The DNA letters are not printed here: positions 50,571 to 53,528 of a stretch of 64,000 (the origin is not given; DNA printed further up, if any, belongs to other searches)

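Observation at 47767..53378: SPFH/zinc-ribbon + membrane + zinc-ribbon-TPR trio followed by a large FtsK/HerA-type ATPase: candidate membrane-associated stress/defence module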

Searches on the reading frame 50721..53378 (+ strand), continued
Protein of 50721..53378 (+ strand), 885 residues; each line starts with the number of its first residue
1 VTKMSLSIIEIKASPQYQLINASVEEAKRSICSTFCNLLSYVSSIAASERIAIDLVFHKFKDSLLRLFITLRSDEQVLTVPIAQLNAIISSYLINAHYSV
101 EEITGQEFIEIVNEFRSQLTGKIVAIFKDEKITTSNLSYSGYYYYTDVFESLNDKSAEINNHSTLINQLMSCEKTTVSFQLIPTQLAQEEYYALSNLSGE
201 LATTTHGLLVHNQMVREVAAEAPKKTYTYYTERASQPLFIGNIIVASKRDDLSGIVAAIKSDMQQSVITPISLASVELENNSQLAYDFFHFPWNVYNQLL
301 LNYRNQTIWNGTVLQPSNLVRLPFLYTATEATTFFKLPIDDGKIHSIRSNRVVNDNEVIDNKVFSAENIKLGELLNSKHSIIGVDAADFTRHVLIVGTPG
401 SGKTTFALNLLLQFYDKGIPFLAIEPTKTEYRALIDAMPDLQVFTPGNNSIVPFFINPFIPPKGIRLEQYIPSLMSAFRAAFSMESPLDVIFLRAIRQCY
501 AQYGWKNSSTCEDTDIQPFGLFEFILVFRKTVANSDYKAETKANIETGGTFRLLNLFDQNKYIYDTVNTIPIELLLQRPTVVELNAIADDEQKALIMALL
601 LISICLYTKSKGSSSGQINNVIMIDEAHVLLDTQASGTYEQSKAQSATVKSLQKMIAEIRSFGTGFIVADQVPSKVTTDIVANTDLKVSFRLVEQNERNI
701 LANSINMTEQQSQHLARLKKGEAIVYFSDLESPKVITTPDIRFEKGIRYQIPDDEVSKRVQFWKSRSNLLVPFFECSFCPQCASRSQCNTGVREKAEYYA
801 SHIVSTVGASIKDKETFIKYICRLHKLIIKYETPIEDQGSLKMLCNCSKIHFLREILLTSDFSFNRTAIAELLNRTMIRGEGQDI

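Call 24: search_protein_families(library=pfam, proteins=[L017:6125-8062:+, L017:8080-9960:+, L017:12676-14511:+, L029:6964-9996:+, L029:9993-11141:+, L043:6734-9943:+, L038:74-4351:+, L033:12660-14792:+, L033:14792-15265:+, L031:12707-14704:+], max_evalue=0.01)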
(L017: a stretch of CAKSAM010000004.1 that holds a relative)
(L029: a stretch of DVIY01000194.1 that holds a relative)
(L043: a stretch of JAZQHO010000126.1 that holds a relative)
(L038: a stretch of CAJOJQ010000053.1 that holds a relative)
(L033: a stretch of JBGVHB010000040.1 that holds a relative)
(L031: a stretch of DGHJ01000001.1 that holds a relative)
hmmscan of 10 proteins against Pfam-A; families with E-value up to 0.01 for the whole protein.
L017:6125-8062:+ (645 aa): 12 families
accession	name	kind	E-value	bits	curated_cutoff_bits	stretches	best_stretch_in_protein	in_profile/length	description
PF13676.11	TIR_2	-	8.2e-11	42.9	28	1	158-282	1-111/122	TIR domain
PF13428.12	TPR_14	-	3.8e-08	33.7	23.5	1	325-356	8-39/44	Tetratricopeptide repeat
PF07719.23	TPR_2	-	4.3e-07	30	27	1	325-351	8-34/34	Tetratricopeptide repeat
PF13181.12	TPR_8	-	1.2e-06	28.7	25.7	1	325-350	8-33/34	Tetratricopeptide repeat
PF13432.12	TPR_16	-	2e-06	28.6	32.7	1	324-363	3-42/65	Tetratricopeptide repeat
PF14559.12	TPR_19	-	3.9e-06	27.5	25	1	321-351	28-58/68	Tetratricopeptide repeat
PF13174.12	TPR_6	-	4.1e-06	27.5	26.3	1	325-350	7-32/33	Tetratricopeptide repeat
PF00515.34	TPR_1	-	6e-06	26.3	27.8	0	325-351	8-34/34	Tetratricopeptide repeat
PF13424.12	TPR_12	-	0.0001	22.8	30.1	0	323-348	8-33/77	Tetratricopeptide repeat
PF20990.2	DUF2207_C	-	0.00011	22.4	33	1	427-530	92-186/247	Predicted membrane protein (DUF2207) C-terminal domain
PF24432.1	DUF7555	-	0.0042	17.6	28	1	488-571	18-94/133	Family of unknown function (DUF7555)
PF13176.12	TPR_7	-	0.0092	16.5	27.9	0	325-343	6-24/36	Tetratricopeptide repeat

L017:8080-9960:+ (626 aa): 9 families
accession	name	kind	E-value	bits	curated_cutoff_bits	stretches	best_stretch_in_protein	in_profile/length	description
PF13676.11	TIR_2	-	2.4e-10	41.4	28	1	158-280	1-109/122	TIR domain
PF13428.12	TPR_14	-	3.2e-07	30.8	23.5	0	325-360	8-43/44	Tetratricopeptide repeat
PF07719.23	TPR_2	-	2e-05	24.8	27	0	44-73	4-33/34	Tetratricopeptide repeat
PF00515.34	TPR_1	-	0.0001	22.4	27.8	0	44-73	4-33/34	Tetratricopeptide repeat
PF13432.12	TPR_16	-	0.00089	20.1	32.7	0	325-361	4-40/65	Tetratricopeptide repeat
PF14559.12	TPR_19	-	0.0013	19.4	25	0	47-80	31-63/68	Tetratricopeptide repeat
PF13424.12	TPR_12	-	0.0017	18.9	30.1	0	42-69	3-31/77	Tetratricopeptide repeat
PF20990.2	DUF2207_C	-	0.0017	18.6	33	1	362-527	40-187/247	Predicted membrane protein (DUF2207) C-terminal domain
PF03606.21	DcuC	-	0.0075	15.3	23.1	0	447-536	216-306/461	C4-dicarboxylate anaerobic carrier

L017:12676-14511:+ (611 aa): 3 families
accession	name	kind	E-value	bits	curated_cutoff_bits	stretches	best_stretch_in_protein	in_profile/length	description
PF14414.12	WHH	-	7.5e-06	26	25.1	1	526-556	7-37/43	A nuclease of the HNH/ENDO VII superfamily with conserved WHH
PF12639.13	Colicin-DNase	-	2.2e-05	25.6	25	1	517-554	59-96/96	DNase/tRNase domain of colicin-like bacteriocin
PF04316.19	FlgM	-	0.00032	21.3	25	0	145-168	26-49/55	Anti-sigma-28 factor, FlgM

L029:6964-9996:+ (1010 aa): 1 family
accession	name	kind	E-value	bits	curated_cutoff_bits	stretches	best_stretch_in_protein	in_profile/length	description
PF13529.12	Peptidase_C39_2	-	8.3e-05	23.6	24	1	572-723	11-141/143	Peptidase_C39 like family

L029:9993-11141:+ (382 aa): 1 family
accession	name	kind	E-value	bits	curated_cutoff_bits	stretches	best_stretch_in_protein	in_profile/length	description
PF13328.12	HD_4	-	7.1e-09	36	27.2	1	79-156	1-80/156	HD domain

L043:6734-9943:+ (1069 aa): 3 families
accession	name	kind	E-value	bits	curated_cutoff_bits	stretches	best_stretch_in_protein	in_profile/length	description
PF04886.17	PT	-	7e-35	118.7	26.2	5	733-765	4-36/36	PT disordered repeat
PF12639.13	Colicin-DNase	-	9.6e-13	49.2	25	1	342-477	3-96/96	DNase/tRNase domain of colicin-like bacteriocin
PF14414.12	WHH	-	4.9e-11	42.6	25.1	1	446-483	4-41/43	A nuclease of the HNH/ENDO VII superfamily with conserved WHH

L038:74-4351:+ (1425 aa): 2 families
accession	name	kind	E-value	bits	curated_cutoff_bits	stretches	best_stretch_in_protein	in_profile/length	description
PF12639.13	Colicin-DNase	-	4.5e-10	40.6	25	1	424-559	3-96/96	DNase/tRNase domain of colicin-like bacteriocin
PF14414.12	WHH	-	6.6e-10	39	25.1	1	528-564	4-40/43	A nuclease of the HNH/ENDO VII superfamily with conserved WHH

L033:12660-14792:+ (710 aa): 1 family
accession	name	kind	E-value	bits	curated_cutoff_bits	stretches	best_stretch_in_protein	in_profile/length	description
PF05924.16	SAMP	-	0.0001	21.9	19.6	0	149-158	2-11/22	SAMP Motif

L033:14792-15265:+ (157 aa): 1 family
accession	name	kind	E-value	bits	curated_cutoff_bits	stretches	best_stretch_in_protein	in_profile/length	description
PF07405.16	DUF1506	-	0.006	17.2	25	0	62-99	54-89/127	Protein of unknown function (DUF1506)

L031:12707-14704:+ (665 aa): 1 family
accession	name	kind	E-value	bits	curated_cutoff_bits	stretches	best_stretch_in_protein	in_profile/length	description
PF15644.12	Gln_amidase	-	2.8e-10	41.7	24.1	1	549-641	1-113/114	Papain fold toxin 1, glutamine deamidase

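Call 29: search_solved_structures(query=A1, max_evalue=0.01)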
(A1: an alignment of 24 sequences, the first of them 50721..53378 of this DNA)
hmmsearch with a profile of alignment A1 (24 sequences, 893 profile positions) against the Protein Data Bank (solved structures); distinct sequences matched with E-value up to 0.01: 7.
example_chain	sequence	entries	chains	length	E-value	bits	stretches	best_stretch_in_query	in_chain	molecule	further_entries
4d2i_A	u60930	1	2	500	1.8e-11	46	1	632-740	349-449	HERA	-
9x1l_A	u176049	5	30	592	2.2e-08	35.8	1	658-751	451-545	DNA helicase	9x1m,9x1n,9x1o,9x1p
9c1m_M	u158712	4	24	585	1.5e-07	33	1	626-738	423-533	ATP-binding protein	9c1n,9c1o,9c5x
8xau_A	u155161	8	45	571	1.8e-07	32.8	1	651-751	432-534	ATP-binding protein | HerA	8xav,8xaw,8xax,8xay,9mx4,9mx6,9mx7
8wiv_A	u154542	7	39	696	6.7e-07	30.9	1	651-738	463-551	Helicase HerA central domain-containing protein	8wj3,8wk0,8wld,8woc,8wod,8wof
8ziq_M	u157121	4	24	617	2e-05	26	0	637-714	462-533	HerA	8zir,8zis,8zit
8j4u_M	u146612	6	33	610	0.0017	19.6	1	633-749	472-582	Nucleoside triphosphate hydrolase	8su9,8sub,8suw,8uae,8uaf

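Call 40: predict_structure(alignment_id=A2)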
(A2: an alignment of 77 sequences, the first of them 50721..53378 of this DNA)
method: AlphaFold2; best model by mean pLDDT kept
length: 885 residues; sequences in the alignment: 77
mean_pLDDT: 90.4   pTM: 0.79
mean pLDDT of the five models: 90.4, 90.4, 89.4, 87.8, 87.8
residues with pLDDT >= 90: 622; 70-90: 229; 50-70: 30; < 50: 4
segments of 3 or more residues with pLDDT < 50: 883-885
pLDDT, mean of each block of 10 residues (from residue 1): 84 92 92 94 90 96 94 81 90 91 95 93 96 88 92 70 94 95 96 93 85 86 94 95 93 94 91 93 89 95 88 83 95 95 87 78 95 87 94 93 96 97 93 95 94 95 95 88 85 96 96 95 96 93 88 89 94 95 93 90 91 79 91 69 73 82 90 86 93 95 91 92 95 94 93 95 92 92 87 93 93 95 91 68 93 95 93 89 44
secondary structure, 60 per line:
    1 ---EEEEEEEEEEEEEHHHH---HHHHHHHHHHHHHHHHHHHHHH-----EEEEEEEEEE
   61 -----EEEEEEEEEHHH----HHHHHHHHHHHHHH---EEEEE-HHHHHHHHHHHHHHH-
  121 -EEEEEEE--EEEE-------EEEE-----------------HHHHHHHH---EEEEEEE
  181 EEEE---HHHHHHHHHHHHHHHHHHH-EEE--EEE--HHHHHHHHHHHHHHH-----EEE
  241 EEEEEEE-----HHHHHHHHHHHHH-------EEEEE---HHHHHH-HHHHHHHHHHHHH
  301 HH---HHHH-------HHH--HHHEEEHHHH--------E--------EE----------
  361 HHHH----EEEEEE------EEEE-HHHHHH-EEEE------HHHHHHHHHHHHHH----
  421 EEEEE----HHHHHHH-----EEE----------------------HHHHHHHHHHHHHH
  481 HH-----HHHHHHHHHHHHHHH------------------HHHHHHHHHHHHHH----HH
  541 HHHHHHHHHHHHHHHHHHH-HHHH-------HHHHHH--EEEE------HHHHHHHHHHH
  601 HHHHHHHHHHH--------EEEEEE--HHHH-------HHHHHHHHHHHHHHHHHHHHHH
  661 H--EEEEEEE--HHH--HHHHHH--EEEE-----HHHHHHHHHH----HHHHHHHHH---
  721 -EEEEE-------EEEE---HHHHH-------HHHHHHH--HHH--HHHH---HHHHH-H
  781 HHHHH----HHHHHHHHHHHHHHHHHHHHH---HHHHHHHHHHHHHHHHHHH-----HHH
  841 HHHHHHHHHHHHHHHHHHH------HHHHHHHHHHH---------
elements in order (helices of 4 or more, strands of 3 or more residues): E4-16 H17-20 H24-45 E51-60 E66-74 H82-95 E99-103 H105-119 E122-128 E131-134 E142-145 H163-170 E174-184 H188-206 E208-210 E213-215 H218-232 E238-247 H253-265 E273-277 H281-286 H288-302 H306-309 E325-327 H328-331 H361-364 E369-374 E381-384 H386-391 E393-396 H403-416 E421-425 H430-436 E442-444 H467-482 H488-502 H521-534 H539-559 H561-564 H572-577 E580-583 H590-611 E620-625 H628-631 H639-661 E664-670 H678-683 E686-689 H695-704 H709-717 E722-726 E734-737 H741-745 H753-759 H767-770 H774-778 H780-785 H790-810 H814-832 H838-859 H866-876

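Call 43: fold_search(model_id=the predicted structure, library=pdb)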
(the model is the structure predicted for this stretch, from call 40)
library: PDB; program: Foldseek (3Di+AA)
matches with E <= 10: 1482; with E <= 0.001: 160
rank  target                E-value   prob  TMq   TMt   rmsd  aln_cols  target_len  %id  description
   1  8rtd_O                3.5e-17  1.00  0.30  0.33  15.7       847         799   11  Stalk-Arches-IMC structure from the fully-assembled R388 type IV secretion system determined by cryo-EM. (released 2024-06-19)
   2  8rtd_T                6.8e-17  1.00  0.30  0.32  15.8       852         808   10  Stalk-Arches-IMC structure from the fully-assembled R388 type IV secretion system determined by cryo-EM. (released 2024-06-19)
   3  7o43_B                1.4e-16  1.00  0.29  0.32  15.7       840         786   11  TrwK/VirB4unbound dimer complex from R388 type IV secretion system determined by cryo-EM. (released 2022-06-22)
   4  8rtd_P                1.7e-16  1.00  0.30  0.34  17.2       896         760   12  Stalk-Arches-IMC structure from the fully-assembled R388 type IV secretion system determined by cryo-EM. (released 2024-06-19)
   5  7o42_A                2.5e-16  1.00  0.30  0.28  18.2       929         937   12  TrwK/VirB4unbound trimer of dimers complex (with Hcp1) from the R388 type IV secretion system determined by cryo-EM. (released 2022-06-22)
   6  8rtd_g                3.6e-16  1.00  0.29  0.33  16.0       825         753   11  Stalk-Arches-IMC structure from the fully-assembled R388 type IV secretion system determined by cryo-EM. (released 2024-06-19)
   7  7o43_A                3.0e-15  1.00  0.29  0.32  16.4       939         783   12  TrwK/VirB4unbound dimer complex from R388 type IV secretion system determined by cryo-EM. (released 2022-06-22)
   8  8rtd_V                6.8e-15  1.00  0.28  0.33  16.9       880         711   11  Stalk-Arches-IMC structure from the fully-assembled R388 type IV secretion system determined by cryo-EM. (released 2024-06-19)
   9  4d2i_B                1.6e-14  1.00  0.31  0.56   4.5       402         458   18  Crystal structure of the HerA hexameric DNA translocase from Sulfolobus solfataricus bound to AMP-PNP (released 2014-12-03)
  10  4d2i_A                1.9e-14  1.00  0.29  0.53   5.8       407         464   17  Crystal structure of the HerA hexameric DNA translocase from Sulfolobus solfataricus bound to AMP-PNP (released 2014-12-03)
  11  7o42_E                2.7e-14  1.00  0.26  0.25  16.1       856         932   11  TrwK/VirB4unbound trimer of dimers complex (with Hcp1) from the R388 type IV secretion system determined by cryo-EM. (released 2022-06-22)
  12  8rtb_A                3.0e-14  1.00  0.25  0.28  17.1       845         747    9  Extended inner membrane complex (IMC) protomer structure (TrwM/VirB3-TrwK/VirB4-TrwI/VirB6-TrwG/VirB8-TrwE/VirB10) fro (released 2024-06-19)
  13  9x1m_A                7.5e-14  1.00  0.32  0.48  19.1       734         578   12  The cryo-EM structure of HerA-NurA complex with AMPPNP and dsDNA from Thermococcus kodakarensis (released 2026-02-04)
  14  7o41_B                7.5e-14  1.00  0.25  0.30  16.5       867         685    9  Hexameric composite model of the Inner Membrane Complex (IMC) with the Arches from the fully-assembled R388 type IV se (released 2022-06-22)
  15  8rtb_B                3.5e-13  1.00  0.24  0.31  16.1       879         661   10  Extended inner membrane complex (IMC) protomer structure (TrwM/VirB3-TrwK/VirB4-TrwI/VirB6-TrwG/VirB8-TrwE/VirB10) fro (released 2024-06-19)
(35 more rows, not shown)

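Call 50: search_dna_similar(query=window:50721-53378:+, collection=plasmids, mode=protein, max_evalue=1e-20, max_rows=20)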
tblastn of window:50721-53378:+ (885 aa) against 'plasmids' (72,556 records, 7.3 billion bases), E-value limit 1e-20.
Records with a match: 41; places in all: 42; records where one place covers at least 80% of the query: 1.
Best place of each record, by identity: <60% 41.
By first word of the organism name: Streptomyces 18; Lactococcus 5; Rhodococcus 2; Embleya 2; Priestia 1; Nonomuraea 1; Nocardia 1; Hymenobacter 1; Photobacterium 1; Ruminococcus 1; and 8 more.
By predicted mobility (MOB-suite, as given by PLSDB): non-mobilizable 22; mobilizable 13; conjugative 6.
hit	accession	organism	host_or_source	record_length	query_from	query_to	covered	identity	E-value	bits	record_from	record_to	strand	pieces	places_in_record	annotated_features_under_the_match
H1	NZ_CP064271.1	Priestia megaterium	cell culture,Zoo anteater area soil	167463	86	854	87%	30.8%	2e-89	319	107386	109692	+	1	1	hypothetical protein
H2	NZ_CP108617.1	Streptomyces avidinii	-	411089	383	776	45%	34.1%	2e-50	201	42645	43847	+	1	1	DUF87 domain-containing protein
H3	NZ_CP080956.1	Rhodococcus opacus PD630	cell culture,environmental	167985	368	796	48%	31.1%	2e-48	195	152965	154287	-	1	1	DUF87 domain-containing protein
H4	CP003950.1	Rhodococcus opacus PD630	-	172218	368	796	48%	31.1%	3e-48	194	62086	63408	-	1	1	hypothetical protein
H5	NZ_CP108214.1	Streptomyces sp. NBC_00105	-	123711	368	785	47%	31.0%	3e-53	210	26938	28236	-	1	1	DUF87 domain-containing protein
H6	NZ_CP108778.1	Embleya sp. NBC_00896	-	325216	367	746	43%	33.0%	5e-51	203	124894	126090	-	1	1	DUF87 domain-containing protein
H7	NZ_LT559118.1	Nonomuraea gerenzanensis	-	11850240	368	739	42%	31.3%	7e-44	181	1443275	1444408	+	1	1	none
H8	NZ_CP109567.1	Nocardia sp. NBC_01377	-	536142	323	739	47%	27.5%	6e-33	146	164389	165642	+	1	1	ATP-binding protein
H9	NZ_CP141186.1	Hymenobacter sp. GOD-10R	single cell,Crepidiastrum sonchifolium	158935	321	733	47%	27.0%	8e-40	167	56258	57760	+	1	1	hypothetical protein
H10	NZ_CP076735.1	Photobacterium damselae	fish,whole organism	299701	367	754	44%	28.3%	4e-42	175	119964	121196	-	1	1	ATP-binding protein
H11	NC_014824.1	Ruminococcus albus 7 = DSM 20455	-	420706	360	733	42%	28.9%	3e-37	159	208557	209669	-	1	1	ATP-binding protein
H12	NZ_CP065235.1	Streptomyces clavuligerus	cell culture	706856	353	739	44%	27.9%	2e-38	164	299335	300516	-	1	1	ATP-binding protein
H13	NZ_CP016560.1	Streptomyces clavuligerus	-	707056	353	739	44%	27.9%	2e-38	164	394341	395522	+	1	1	ATP-binding protein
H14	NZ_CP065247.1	Streptomyces clavuligerus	cell culture,lab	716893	353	739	44%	27.9%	2e-38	164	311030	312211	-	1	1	ATP-binding protein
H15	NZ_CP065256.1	Streptomyces clavuligerus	cell culture,lab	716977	353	739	44%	27.9%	2e-38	164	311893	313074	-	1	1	ATP-binding protein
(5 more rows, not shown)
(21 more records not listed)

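Call 51: get_annotated_region(hit=H1, flank=12000)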
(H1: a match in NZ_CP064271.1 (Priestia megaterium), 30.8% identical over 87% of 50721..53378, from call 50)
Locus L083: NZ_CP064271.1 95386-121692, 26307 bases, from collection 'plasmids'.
description: Priestia megaterium strain N447-3 plasmid pN447-3.1, complete sequence
organism: Priestia megaterium (NCBI taxid 1404)
taxonomy: Bacteria; Bacillota; Bacilli; Bacillales; Bacillaceae; Priestia; Priestia megaterium
host: -; source: cell culture,Zoo anteater area soil; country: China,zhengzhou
typing (MOB-suite, as given by PLSDB): mobilizable; replicon rep_cluster_385; relaxase MOBP
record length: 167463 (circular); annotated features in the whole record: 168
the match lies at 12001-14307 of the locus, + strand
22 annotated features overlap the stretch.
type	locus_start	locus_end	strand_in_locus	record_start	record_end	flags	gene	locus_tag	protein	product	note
CDS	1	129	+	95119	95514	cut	-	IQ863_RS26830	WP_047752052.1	helix-turn-helix transcriptional regulator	-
CDS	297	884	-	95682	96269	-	-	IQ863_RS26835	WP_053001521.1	response regulator transcription factor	GO:0000160 - phosphorelay signal transduction system [Evidence IEA]; GO:0006355 - regulation of DNA-templated ...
CDS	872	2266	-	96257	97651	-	-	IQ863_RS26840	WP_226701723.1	HAMP domain-containing sensor histidine kinase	GO:0007165 - signal transduction [Evidence IEA]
CDS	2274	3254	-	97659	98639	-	-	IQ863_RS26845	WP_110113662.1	alpha/beta hydrolase family protein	-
CDS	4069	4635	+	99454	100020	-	-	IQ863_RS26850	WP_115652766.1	hypothetical protein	-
CDS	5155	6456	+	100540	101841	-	-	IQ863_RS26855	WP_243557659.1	replication protein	-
CDS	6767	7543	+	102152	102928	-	-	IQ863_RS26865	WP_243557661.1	plasmid stabilization protein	-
CDS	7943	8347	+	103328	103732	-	-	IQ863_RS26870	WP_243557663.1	hypothetical protein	-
CDS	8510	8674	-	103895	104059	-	-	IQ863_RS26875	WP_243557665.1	hypothetical protein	-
CDS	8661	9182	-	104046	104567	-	-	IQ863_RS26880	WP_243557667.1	hypothetical protein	-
CDS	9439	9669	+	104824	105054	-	-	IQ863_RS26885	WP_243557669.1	helix-turn-helix domain-containing protein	-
CDS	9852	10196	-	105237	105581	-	-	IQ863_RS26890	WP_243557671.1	hypothetical protein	-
CDS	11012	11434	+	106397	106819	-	-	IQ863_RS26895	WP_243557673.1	hypothetical protein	-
CDS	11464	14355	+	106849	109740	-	-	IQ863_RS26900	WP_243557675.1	hypothetical protein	-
CDS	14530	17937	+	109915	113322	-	-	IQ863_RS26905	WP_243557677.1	hypothetical protein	-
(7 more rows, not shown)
